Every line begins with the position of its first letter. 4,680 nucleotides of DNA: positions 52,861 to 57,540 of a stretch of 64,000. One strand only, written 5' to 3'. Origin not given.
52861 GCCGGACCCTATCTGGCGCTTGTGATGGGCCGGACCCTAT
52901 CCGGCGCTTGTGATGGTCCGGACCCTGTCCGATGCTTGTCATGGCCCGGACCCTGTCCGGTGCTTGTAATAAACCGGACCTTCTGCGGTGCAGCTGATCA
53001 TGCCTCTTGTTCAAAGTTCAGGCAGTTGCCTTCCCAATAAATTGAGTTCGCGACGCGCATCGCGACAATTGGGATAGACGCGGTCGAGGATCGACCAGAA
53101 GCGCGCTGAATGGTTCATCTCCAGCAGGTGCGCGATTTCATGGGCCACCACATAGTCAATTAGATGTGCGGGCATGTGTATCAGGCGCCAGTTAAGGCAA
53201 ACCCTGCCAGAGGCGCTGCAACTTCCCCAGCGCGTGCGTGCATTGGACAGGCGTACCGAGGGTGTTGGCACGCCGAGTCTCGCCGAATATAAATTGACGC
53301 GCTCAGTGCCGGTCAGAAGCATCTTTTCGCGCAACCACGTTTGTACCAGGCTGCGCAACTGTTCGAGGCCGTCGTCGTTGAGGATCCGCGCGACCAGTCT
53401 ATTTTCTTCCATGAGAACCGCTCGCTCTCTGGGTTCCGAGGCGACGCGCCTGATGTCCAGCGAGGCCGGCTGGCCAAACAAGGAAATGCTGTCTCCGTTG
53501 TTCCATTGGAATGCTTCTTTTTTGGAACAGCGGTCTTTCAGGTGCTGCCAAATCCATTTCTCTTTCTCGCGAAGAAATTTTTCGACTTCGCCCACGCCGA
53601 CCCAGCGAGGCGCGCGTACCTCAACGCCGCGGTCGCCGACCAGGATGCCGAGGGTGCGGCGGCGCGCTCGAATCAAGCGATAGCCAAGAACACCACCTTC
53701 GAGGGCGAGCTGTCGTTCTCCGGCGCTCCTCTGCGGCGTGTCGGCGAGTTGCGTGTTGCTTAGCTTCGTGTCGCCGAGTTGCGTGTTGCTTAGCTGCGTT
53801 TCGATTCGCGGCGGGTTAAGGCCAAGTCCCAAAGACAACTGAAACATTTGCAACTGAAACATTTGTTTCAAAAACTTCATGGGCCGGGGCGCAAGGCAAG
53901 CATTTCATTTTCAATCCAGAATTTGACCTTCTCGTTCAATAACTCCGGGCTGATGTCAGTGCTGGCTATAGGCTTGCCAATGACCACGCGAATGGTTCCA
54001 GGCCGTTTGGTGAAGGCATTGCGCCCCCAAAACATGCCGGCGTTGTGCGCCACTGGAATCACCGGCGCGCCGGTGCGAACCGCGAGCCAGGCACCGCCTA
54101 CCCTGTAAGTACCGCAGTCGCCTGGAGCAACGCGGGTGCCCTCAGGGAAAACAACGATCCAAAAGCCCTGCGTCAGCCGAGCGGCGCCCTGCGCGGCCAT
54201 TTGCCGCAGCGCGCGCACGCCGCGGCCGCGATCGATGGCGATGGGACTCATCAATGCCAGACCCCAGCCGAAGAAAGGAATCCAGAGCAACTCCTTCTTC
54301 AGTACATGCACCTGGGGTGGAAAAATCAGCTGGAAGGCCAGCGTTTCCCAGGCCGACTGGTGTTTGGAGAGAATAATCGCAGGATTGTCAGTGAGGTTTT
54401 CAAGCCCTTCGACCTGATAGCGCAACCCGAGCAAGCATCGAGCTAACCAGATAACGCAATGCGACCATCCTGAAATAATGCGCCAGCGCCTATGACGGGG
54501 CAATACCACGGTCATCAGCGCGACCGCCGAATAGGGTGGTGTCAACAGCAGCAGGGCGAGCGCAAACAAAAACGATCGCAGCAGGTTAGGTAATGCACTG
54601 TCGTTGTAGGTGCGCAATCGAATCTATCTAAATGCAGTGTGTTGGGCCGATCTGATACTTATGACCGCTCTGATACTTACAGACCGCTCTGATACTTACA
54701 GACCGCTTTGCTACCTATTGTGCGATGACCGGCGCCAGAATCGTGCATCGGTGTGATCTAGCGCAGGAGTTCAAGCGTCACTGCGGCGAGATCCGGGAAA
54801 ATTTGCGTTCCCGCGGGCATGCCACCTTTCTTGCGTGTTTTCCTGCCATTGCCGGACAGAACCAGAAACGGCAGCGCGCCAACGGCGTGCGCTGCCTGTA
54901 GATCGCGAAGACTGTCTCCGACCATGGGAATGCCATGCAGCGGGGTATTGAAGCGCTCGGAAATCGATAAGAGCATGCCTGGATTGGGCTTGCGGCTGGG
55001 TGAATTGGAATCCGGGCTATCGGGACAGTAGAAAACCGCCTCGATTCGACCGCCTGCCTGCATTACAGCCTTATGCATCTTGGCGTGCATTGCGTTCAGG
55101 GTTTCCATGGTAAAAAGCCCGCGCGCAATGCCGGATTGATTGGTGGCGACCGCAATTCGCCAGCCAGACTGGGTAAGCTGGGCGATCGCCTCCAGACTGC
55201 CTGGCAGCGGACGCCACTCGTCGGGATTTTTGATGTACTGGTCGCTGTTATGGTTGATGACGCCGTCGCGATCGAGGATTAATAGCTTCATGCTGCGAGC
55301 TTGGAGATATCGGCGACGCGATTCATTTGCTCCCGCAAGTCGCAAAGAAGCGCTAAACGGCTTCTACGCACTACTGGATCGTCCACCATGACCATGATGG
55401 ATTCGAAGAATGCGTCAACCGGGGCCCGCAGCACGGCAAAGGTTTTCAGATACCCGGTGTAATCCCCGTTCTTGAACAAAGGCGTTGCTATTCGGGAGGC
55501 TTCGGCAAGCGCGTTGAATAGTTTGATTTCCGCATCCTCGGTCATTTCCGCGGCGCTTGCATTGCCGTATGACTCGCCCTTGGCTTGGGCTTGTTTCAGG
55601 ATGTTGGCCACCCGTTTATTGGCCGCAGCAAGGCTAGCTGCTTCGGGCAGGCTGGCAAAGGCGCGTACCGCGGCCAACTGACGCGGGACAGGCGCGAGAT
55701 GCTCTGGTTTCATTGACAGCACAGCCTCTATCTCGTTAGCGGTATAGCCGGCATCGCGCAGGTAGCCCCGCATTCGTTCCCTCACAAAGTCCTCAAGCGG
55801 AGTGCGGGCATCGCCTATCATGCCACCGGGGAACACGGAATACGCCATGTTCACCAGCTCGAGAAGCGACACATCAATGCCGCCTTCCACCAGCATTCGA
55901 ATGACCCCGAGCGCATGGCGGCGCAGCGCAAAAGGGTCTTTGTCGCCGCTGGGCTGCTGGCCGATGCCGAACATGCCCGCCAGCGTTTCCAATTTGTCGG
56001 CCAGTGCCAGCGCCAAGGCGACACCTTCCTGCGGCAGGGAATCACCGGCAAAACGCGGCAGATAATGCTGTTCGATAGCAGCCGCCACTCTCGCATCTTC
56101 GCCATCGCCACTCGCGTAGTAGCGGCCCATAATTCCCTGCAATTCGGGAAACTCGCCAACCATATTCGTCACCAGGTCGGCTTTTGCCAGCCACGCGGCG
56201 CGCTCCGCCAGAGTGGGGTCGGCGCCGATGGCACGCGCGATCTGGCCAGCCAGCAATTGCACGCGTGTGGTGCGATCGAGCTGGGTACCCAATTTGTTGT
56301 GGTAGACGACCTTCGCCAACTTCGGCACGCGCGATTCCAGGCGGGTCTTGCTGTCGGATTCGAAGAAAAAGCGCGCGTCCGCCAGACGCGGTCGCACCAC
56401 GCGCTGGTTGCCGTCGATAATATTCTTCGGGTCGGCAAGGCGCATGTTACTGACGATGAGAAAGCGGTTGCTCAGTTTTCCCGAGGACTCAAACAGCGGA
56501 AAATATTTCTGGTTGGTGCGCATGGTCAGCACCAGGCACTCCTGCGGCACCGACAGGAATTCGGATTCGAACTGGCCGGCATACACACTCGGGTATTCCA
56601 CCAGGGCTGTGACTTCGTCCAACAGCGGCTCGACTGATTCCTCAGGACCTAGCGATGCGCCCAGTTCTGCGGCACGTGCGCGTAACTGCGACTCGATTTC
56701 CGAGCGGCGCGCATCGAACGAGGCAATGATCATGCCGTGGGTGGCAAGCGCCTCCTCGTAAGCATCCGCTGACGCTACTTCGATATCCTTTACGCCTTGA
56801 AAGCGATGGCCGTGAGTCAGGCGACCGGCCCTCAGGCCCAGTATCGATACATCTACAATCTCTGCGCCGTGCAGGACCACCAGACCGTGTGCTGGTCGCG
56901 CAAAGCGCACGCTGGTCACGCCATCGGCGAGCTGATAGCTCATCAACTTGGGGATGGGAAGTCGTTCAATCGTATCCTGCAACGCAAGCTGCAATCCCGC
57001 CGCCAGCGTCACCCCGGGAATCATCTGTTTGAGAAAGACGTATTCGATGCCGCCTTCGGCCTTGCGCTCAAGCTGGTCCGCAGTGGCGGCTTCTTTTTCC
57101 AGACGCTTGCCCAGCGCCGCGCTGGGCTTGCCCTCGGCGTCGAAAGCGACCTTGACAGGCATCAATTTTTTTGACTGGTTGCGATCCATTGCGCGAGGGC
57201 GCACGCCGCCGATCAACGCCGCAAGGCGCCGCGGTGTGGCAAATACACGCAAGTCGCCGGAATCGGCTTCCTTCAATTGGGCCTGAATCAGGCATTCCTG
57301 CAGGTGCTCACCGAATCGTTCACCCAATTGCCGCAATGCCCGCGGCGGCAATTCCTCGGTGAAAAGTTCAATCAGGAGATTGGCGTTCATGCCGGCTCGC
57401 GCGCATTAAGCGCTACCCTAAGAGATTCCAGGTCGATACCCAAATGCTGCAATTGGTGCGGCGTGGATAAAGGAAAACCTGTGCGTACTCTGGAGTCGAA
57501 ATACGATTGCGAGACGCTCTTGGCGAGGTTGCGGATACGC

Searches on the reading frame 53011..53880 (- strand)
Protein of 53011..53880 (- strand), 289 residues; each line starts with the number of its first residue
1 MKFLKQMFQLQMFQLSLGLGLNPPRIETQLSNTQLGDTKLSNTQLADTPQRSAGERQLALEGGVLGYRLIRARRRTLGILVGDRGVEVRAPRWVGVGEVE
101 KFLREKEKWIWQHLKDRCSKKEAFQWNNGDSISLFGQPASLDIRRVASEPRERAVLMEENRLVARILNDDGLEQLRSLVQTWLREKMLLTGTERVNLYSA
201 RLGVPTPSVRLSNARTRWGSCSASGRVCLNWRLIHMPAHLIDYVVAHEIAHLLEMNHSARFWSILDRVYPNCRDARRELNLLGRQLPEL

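Call 73: search_protein_families(library=pfam, proteins=[window:53011-53880:-], max_evalue=0.00001)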
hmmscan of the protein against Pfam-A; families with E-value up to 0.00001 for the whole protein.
window:53011-53880:- (289 aa): 1 family
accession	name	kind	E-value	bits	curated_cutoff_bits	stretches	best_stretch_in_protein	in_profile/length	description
PF01863.23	YgjP-like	-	2.4e-54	184.9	26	1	76-280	2-205/207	YgjP-like, metallopeptidase domain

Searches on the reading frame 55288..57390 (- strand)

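Call 73: search_protein_families(library=pfam, proteins=[window:55288-57390:-], max_evalue=0.00001)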
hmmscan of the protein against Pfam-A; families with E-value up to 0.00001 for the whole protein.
window:55288-57390:- (700 aa): 2 families
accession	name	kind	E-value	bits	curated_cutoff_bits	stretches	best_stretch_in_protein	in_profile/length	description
PF02092.22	tRNA_synt_2f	-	2.3e-185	618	29.2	1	5-558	1-535/536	Glycyl-tRNA synthetase beta subunit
PF05746.21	DALR_1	-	7.7e-10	39.3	22.3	1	589-689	3-102/117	DALR anticodon binding domain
